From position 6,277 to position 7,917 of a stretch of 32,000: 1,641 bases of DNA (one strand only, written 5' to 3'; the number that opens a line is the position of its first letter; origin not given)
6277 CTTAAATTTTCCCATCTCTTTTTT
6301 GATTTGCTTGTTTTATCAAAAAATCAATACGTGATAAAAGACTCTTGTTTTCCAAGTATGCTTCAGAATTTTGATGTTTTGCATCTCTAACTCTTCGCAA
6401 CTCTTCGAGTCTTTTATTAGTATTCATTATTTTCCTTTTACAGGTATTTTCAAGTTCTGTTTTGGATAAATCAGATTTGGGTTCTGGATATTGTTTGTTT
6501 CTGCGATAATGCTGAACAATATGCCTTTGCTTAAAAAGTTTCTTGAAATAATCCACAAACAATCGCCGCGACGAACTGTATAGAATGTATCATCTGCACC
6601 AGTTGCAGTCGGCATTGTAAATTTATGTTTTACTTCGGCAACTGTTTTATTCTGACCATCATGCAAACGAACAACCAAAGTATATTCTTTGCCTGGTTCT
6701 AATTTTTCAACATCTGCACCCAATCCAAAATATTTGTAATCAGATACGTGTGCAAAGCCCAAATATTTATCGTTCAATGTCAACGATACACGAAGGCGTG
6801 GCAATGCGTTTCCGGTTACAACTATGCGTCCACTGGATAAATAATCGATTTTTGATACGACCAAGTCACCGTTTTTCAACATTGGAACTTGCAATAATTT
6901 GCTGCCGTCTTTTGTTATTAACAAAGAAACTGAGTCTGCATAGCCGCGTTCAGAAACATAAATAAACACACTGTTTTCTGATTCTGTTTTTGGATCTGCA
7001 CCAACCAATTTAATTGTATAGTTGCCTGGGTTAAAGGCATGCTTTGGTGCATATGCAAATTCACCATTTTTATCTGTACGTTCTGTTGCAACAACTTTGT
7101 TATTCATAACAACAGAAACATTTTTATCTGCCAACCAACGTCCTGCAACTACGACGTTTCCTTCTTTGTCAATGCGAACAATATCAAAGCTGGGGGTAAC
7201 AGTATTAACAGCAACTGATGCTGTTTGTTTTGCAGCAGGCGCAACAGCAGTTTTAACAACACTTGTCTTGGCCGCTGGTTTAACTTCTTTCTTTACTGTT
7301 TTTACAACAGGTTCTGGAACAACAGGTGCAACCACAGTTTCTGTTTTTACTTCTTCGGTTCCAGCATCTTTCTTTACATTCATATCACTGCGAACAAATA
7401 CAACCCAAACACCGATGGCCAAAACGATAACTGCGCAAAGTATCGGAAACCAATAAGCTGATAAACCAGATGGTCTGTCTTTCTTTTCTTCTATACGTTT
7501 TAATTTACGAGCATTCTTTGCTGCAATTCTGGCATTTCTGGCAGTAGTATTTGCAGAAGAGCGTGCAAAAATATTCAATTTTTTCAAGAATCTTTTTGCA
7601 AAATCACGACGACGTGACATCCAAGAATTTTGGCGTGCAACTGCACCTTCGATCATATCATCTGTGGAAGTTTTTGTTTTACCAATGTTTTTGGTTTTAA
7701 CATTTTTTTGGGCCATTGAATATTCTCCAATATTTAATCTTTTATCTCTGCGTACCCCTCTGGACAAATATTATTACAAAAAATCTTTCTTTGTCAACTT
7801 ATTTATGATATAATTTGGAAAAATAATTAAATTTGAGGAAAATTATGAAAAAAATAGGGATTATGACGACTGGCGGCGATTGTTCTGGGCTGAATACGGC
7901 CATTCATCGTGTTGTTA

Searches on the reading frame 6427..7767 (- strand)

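Call 12: search_protein_families(library=pfam, proteins=[window:6427-7767:-], max_evalue=0.001)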
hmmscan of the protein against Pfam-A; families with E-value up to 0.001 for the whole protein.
window:6427-7767:- (446 aa): 1 family
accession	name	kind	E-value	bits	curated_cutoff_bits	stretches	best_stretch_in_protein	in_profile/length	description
PF01476.26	LysM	-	1.6e-10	41.2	20.9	1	396-442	1-43/43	LysM domain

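Call 58: search_protein_families(library=pfam, proteins=[window:6427-7767:-], max_evalue=0.01)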
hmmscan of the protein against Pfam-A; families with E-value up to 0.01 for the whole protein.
window:6427-7767:- (446 aa): 1 family
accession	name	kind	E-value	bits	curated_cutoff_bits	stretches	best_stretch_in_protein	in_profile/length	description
PF01476.26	LysM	-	1.6e-10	41.2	20.9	1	396-442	1-43/43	LysM domain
